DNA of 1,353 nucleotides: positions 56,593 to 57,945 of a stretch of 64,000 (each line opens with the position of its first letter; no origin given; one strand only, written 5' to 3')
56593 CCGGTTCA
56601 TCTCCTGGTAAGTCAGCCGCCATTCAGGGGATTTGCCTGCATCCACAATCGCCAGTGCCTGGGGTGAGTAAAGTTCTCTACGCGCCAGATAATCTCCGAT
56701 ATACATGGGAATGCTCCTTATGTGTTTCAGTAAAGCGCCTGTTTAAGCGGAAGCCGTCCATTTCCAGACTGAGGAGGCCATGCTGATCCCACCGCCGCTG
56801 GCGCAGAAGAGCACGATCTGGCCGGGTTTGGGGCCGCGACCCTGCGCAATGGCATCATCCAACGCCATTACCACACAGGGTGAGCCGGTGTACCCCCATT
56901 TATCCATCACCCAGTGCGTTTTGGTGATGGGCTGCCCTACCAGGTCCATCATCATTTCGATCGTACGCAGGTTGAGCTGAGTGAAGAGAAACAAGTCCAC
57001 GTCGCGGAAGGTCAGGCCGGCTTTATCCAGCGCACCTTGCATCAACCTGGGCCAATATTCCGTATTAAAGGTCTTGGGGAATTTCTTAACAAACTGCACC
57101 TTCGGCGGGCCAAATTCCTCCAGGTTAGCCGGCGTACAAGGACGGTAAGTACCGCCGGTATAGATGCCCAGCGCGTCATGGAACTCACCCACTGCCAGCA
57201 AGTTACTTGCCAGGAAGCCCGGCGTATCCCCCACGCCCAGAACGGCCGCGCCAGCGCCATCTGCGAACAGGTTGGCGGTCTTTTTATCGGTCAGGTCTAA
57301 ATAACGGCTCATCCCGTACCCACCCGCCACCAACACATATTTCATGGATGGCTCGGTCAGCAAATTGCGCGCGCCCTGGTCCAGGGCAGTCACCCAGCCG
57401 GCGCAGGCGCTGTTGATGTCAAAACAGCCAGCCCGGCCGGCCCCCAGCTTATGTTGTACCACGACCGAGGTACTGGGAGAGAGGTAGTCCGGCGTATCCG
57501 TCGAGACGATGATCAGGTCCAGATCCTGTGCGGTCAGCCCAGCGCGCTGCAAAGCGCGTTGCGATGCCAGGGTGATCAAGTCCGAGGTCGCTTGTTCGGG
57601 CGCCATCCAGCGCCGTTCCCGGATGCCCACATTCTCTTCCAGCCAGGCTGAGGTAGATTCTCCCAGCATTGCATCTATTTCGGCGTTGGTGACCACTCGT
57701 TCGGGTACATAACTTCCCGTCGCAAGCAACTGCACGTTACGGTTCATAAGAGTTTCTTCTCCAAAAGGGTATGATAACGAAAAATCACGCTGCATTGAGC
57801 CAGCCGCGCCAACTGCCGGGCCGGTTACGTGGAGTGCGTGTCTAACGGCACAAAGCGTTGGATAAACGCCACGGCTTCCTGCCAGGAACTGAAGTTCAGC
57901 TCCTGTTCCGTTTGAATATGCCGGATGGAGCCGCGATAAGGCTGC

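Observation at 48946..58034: Regulator-linked acyl-CoA cluster whose enzyme families echo Ole/beta-lactone-type biosynthesis but fit no described pathway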

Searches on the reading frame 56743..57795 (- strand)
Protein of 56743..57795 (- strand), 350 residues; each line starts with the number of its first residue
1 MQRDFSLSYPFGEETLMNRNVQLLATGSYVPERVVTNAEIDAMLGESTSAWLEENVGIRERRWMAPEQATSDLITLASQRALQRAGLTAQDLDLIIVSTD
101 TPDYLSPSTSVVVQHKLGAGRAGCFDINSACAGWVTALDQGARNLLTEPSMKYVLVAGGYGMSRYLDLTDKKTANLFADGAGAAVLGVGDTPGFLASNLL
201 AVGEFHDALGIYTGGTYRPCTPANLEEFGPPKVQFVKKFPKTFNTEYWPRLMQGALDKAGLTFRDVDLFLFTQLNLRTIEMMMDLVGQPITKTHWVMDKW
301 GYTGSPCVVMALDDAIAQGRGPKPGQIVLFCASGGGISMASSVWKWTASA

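Call 3: search_protein_families(library=pfam, proteins=[window:56743-57795:-])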
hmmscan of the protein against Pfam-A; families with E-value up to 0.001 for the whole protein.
window:56743-57795:- (350 aa): 2 families
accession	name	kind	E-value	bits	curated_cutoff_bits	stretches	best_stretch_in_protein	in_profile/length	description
PF08541.16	ACP_syn_III_C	-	3.8e-21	75.5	26.6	1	256-346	1-90/90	3-Oxoacyl-[acyl-carrier-protein (ACP)] synthase III C terminal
PF08545.16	ACP_syn_III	-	3.7e-19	68.8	24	1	125-200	1-77/80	3-Oxoacyl-[acyl-carrier-protein (ACP)] synthase III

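Call 5: search_protein_families(library=ncbifam, proteins=[window:56743-57795:-], max_evalue=0.00001)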
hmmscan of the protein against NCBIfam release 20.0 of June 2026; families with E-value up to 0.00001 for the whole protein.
window:56743-57795:- (350 aa): 12 families
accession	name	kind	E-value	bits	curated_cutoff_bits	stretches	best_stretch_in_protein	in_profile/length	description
NF006829.0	PRK09352.1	subfamily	5.4e-68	229.3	249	1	19-346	3-321/322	beta-ketoacyl-ACP synthase 3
TIGR00747.1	fabH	subfamily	7.6e-59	199.4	292.1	1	20-346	2-322/322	beta-ketoacyl-ACP synthase III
NF004623.0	PRK05963.1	equivalog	2.2e-49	168.5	437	1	19-345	4-327/328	beta-ketoacyl-ACP synthase III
NF005308.0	PRK06840.1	equivalog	3.1e-40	138.2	315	1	18-347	2-336/339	3-oxoacyl-ACP synthase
NF005541.0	PRK07204.1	equivalog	2e-35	122.7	402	1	17-341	1-324/329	beta-ketoacyl-ACP synthase III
NF006720.0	PRK09258.1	equivalog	3.9e-22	79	285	1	19-161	4-152/338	3-oxoacyl-ACP synthase III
NF005703.0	PRK07515.1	equivalog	6e-18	64.9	304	1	74-343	100-369/373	beta-ketoacyl-ACP synthase III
NF009519.0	PRK12880.1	equivalog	7e-15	55.2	436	1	60-210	49-198/353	beta-ketoacyl-ACP synthase III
NF003274.0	PRK04262.1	equivalog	8.4e-12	44.8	244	1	21-159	3-140/347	hydroxymethylglutaryl-CoA synthase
NF005293.2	PRK06816.1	subfamily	1.5e-08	34.1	450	1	25-152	5-143/378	StlD/DarB family beta-ketosynthase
TIGR01835.1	HMG-CoA-S_prok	equivalog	2e-08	33.4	360.35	1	56-198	33-170/382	hydroxymethylglutaryl-CoA synthase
NF053539.1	resorcinol_DarB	exception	8.9e-07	28.4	550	0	21-137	3-129/377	dialkylresorcinol biosynthesis protein DarB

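Call 6: search_solved_structures(query=window:56743-57795:-, show_alignments=2)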
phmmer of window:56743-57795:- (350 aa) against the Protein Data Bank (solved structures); distinct sequences matched with E-value up to 0.001: 79 (the best 60 are shown).
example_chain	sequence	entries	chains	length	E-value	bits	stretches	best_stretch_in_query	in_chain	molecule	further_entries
1ub7_A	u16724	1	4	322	1.6e-44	155.8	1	23-347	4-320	3-oxoacyl-[acyl-carrier protein] synthase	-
4dfe_A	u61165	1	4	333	3.4e-44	154.7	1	22-344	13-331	3-oxoacyl-[acyl-carrier-protein] synthase 3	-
8vdb_A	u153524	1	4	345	4e-44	154.5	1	21-346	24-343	Beta-ketoacyl-[acyl-carrier-protein] synthase III 2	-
8vd9_A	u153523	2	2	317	4.8e-44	154.2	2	21-203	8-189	Beta-ketoacyl-[acyl-carrier-protein] synthase III 1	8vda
4nhd_A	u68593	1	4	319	1.8e-43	152.4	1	22-345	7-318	3-oxoacyl-[acyl-carrier-protein] synthase 3 protein 1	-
3il9_A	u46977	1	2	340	3.8e-43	151.3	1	21-343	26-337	3-oxoacyl-[acyl-carrier-protein] synthase 3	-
9ka2_A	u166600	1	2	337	4e-43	151.2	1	21-343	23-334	Beta-ketoacyl-[acyl-carrier-protein] synthase III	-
6x7r_A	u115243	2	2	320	4.4e-43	151.1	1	22-343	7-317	3-oxoacyl-[acyl-carrier-protein] synthase 3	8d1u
1hn9_A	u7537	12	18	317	4.7e-43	151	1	22-343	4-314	BETA-KETOACYL-ACYL CARRIER PROTEIN SYNTHASE III | 3-oxoacyl-[acyl-carrier-protein] synthase III | 3-oxoacyl-[acyl-carrier-protein] synthase 3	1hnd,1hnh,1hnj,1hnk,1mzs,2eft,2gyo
1ebl_A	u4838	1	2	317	3.2e-42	148.2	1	22-343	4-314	BETA-KETOACYL-ACP SYNTHASE III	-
1mzj_A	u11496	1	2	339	4.9e-42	147.6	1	21-341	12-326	Beta-ketoacylsynthase III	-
9ka5_A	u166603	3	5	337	1.9e-41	145.7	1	21-343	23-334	Beta-ketoacyl-[acyl-carrier-protein] synthase III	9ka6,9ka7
5bqs_A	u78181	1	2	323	3.2e-41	144.9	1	26-340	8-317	3-oxoacyl-[acyl-carrier-protein] synthase 3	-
4ryb_A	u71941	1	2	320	8.8e-41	143.5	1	22-340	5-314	3-oxoacyl-[acyl-carrier-protein] synthase 3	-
4ylt_A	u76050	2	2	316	3.4e-40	141.5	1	22-343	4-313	3-oxoacyl-[acyl-carrier-protein] synthase 3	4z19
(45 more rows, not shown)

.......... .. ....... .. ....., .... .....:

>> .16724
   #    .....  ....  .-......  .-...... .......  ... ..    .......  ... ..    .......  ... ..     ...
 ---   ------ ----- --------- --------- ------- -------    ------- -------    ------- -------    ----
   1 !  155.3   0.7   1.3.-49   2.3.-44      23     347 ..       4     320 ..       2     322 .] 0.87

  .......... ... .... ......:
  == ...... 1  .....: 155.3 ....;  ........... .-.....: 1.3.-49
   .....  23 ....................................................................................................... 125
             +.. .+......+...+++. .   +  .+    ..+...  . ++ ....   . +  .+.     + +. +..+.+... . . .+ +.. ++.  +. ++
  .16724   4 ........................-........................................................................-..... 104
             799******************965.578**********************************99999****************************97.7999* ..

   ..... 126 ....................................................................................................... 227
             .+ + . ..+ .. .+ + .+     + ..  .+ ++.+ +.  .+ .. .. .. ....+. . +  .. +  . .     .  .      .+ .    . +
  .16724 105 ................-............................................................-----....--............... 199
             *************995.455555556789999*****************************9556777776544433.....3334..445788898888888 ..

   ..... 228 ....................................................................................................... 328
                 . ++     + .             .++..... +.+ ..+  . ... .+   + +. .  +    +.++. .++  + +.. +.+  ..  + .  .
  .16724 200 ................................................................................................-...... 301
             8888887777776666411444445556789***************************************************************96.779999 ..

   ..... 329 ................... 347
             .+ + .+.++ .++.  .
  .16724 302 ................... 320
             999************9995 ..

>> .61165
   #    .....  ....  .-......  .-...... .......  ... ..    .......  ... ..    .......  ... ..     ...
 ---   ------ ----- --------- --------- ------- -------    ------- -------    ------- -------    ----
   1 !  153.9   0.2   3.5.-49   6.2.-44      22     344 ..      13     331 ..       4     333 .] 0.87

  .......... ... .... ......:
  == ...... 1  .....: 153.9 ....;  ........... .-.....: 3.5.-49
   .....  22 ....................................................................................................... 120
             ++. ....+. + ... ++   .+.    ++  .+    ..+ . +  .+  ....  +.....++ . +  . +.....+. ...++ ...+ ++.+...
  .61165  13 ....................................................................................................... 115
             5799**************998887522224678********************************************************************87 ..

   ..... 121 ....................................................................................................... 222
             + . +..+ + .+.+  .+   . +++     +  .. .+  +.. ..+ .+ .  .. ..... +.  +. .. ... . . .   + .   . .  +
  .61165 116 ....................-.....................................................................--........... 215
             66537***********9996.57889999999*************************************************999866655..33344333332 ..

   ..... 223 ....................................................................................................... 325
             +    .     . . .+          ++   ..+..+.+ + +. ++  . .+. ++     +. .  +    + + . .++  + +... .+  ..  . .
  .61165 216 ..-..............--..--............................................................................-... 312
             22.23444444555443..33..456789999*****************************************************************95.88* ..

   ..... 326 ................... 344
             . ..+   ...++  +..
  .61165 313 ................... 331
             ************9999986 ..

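Call 9: find_encoding_contigs(protein=window:56743-57795:-, flank=10000, max_places=6)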
Protein window:56743-57795:- (350 aa): no gene with exactly this product is on record in the collection.

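Call 10: find_homologous_proteins(query=window:56743-57795:-, max_evalue=1e-20)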
Query window:56743-57795:- (350 aa): 7009 proteins with E <= 1e-20 among 8000 candidates; the best 120 are listed.
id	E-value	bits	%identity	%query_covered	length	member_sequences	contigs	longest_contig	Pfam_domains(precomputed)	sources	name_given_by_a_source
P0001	1.7e-224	763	100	95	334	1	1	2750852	PF08545.17,PF08541.17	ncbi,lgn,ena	-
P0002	3.1e-204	696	91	95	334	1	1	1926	PF08545.17,PF08541.17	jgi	jgi:3-oxoacyl-[acyl-carrier-protein] synthase-3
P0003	7.9e-201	685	89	95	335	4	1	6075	PF08545.17,PF08541.17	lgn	-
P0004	3.3e-192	656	83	95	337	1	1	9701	PF08545.17,PF08541.17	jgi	-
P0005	1.1e-191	655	83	95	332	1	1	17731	PF08545.17,PF08541.17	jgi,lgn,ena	-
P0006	4.5e-191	653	84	94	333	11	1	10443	PF08545.17,PF08541.17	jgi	jgi:3-oxoacyl-[acyl-carrier-protein] synthase-3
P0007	4.8e-190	649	83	94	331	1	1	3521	PF08545.17,PF08541.17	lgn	-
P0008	6.7e-190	649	82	95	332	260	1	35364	PF08545.17,PF00108.30,PF08541.17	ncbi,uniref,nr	ncbi:ketoacyl-ACP synthase III [Candidatus Villigracilis saccharophilus]|uniref:3-oxoacyl-ACP syntha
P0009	8.9e-190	648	82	94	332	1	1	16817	PF08545.17,PF08541.17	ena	-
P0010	2.6e-189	647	82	95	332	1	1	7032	PF08545.17,PF08541.17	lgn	-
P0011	2.7e-189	647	83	95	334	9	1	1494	PF08545.17,PF08541.17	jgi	jgi:3-oxoacyl-[acyl-carrier-protein] synthase-3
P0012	3.0e-189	647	82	95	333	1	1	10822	PF08545.17,PF08541.17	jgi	-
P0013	3.7e-189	646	83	95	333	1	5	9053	PF08545.17,PF08541.17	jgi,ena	-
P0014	4.1e-189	646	82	94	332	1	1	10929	PF08545.17,PF08541.17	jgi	-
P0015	5.4e-189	646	83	95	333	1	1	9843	PF08545.17,PF08541.17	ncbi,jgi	-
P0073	1.6e-186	638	81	95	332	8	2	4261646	PF08545.17,PF08541.17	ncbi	-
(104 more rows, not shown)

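Call 11: find_encoding_contigs(protein=P0001, flank=10000, max_places=2)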
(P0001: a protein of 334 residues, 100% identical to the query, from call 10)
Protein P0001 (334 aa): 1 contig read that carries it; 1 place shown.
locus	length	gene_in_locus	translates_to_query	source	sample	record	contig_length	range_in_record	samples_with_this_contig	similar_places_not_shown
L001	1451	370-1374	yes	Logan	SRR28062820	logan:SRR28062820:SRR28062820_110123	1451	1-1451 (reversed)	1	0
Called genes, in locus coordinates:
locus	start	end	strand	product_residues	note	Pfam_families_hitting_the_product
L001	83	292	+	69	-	-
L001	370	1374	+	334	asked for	PF08545:ACP_syn_III, PF08541:ACP_syn_III_C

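Call 12: find_encoding_contigs(protein=P0073, flank=10000, max_places=3)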
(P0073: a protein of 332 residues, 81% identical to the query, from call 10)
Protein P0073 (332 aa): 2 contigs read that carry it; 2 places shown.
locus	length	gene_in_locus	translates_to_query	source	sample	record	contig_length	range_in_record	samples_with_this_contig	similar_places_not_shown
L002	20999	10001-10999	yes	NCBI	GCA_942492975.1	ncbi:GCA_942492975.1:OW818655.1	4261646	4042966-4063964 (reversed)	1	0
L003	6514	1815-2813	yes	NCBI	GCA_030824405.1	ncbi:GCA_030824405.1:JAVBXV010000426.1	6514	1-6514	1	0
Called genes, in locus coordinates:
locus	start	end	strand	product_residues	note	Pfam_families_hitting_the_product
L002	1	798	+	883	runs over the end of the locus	PF02702:KdpD, PF13493:DUF4118, PF13492:GAF_3, PF00512:HisKA, PF02518:HATPase_c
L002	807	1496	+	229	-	PF00072:Response_reg, PF00486:Trans_reg_C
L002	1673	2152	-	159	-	-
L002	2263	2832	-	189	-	-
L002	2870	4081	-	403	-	PF12704:MacB_PCD, PF02687:FtsX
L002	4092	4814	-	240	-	PF00005:ABC_tran, PF02463:SMC_N (weak), PF13304:AAA_21 (faint)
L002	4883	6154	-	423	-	PF25919:BSH_CusB (faint), PF25917:BSH_RND (weak), PF25973:BSH_CzcB, PF25967:RND-MFP_C (faint)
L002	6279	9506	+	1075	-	PF25873:WHD_MalT, PF00515:TPR_1 (faint), PF07719:TPR_2 (faint), PF14559:TPR_19 (faint), PF13176:TPR_7 (faint), PF13424:TPR_12, PF17874:TPR_MalT (weak), PF03704:BTAD, +1 more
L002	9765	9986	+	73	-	-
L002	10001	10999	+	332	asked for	PF08545:ACP_syn_III, PF08541:ACP_syn_III_C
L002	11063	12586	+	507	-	PF00501:AMP-binding, PF13193:AMP-binding_C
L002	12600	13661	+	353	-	PF00561:Abhydrolase_1, PF12146:Hydrolase_4, PF12697:Abhydrolase_6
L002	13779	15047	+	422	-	PF00108:Thiolase_N, PF00109:ketoacyl-synt (weak), PF02803:Thiolase_C, PF22691:Thiolase_C_1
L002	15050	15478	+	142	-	PF12172:zf-ChsH2, PF01796:OB_ChsH2_C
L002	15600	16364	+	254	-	PF00106:adh_short, PF08659:KR, PF13561:adh_short_C2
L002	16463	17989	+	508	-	PF00501:AMP-binding, PF13193:AMP-binding_C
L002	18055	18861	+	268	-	PF00561:Abhydrolase_1, PF12146:Hydrolase_4, PF12697:Abhydrolase_6, PF00326:Peptidase_S9 (faint), PF03959:FSH1 (weak)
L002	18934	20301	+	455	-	PF13433:Peripla_BP_5, PF13458:Peripla_BP_6, PF01094:ANF_receptor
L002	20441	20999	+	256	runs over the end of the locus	PF00005:ABC_tran, PF13304:AAA_21 (faint), PF12399:BCA_ABC_TP_C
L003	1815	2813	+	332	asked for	PF08545:ACP_syn_III, PF08541:ACP_syn_III_C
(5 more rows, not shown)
